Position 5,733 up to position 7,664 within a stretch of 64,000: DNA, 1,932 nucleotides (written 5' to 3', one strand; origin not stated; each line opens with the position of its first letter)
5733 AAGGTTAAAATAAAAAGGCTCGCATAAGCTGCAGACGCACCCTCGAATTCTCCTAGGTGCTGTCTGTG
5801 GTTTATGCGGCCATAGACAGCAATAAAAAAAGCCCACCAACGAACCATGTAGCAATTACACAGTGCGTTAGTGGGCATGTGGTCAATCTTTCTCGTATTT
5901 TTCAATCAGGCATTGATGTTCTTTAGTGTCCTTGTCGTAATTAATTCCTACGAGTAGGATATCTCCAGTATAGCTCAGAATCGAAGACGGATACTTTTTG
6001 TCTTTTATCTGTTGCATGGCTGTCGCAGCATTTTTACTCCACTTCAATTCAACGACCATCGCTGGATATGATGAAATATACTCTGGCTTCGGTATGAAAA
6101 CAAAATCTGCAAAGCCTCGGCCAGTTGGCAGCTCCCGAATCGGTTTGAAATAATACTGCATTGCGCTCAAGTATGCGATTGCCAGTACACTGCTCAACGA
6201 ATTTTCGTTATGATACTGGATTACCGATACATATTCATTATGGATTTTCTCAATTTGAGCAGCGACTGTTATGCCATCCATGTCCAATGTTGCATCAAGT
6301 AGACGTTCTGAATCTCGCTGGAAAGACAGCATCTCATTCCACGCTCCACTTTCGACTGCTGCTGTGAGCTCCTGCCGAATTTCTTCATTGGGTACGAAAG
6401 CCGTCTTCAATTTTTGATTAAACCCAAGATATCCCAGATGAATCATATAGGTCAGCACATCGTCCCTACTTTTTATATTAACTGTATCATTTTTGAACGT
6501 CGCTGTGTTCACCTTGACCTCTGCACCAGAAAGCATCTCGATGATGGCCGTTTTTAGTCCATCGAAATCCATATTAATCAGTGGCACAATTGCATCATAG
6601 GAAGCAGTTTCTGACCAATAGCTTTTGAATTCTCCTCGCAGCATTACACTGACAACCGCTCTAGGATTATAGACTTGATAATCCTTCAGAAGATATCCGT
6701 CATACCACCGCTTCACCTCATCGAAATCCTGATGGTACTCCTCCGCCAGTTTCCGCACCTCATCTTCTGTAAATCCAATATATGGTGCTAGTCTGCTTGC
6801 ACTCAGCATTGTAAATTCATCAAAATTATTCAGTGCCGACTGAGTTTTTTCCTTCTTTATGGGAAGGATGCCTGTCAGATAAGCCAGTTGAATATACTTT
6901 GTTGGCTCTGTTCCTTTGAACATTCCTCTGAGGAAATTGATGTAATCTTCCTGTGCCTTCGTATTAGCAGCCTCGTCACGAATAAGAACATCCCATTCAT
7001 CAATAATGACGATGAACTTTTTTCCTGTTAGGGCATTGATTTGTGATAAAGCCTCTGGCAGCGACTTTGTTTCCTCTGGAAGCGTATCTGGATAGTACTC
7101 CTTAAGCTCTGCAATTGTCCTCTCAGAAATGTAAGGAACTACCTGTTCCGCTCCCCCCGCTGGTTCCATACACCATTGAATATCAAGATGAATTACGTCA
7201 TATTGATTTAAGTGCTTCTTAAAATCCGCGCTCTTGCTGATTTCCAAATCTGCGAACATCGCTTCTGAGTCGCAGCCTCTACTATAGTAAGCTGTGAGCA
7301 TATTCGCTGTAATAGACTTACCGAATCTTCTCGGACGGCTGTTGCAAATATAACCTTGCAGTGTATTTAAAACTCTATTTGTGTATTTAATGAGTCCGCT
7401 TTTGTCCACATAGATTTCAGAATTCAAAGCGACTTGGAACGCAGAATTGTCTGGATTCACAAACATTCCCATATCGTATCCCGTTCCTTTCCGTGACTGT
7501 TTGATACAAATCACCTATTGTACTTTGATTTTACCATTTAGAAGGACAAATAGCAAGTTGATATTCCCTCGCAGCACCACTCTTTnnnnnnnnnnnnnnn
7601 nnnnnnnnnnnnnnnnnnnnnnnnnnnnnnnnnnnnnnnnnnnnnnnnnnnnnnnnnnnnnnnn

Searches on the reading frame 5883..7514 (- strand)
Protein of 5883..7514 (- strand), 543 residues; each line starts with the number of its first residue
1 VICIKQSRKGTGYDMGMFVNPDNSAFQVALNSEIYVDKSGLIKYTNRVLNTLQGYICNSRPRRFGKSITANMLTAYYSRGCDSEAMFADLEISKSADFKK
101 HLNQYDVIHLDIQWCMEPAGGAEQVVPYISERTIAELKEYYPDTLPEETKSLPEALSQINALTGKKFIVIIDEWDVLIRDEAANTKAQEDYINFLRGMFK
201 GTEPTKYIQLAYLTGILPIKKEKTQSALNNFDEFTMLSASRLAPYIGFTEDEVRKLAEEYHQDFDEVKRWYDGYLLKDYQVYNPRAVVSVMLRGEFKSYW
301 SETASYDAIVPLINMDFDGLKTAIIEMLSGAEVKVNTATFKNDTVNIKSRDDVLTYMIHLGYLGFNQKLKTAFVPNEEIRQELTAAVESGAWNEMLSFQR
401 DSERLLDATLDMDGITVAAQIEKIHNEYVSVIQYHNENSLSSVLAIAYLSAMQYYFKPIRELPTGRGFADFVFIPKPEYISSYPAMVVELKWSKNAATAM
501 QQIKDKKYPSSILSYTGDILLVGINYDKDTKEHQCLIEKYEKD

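Call 89: search_protein_families(library=pfam, proteins=[window:5883-7514:-], max_evalue=0.00001)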
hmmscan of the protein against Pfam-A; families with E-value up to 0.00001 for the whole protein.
window:5883-7514:- (543 aa): 2 families
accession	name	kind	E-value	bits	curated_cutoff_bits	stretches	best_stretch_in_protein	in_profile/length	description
PF09820.16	AAA-ATPase_like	-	4.9e-28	98.8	26.1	1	31-222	13-198/201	Predicted AAA-ATPase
PF08011.17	PDDEXK_9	-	9.2e-09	35.7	25.5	1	446-531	11-100/105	PD-(D/E)XK nuclease superfamily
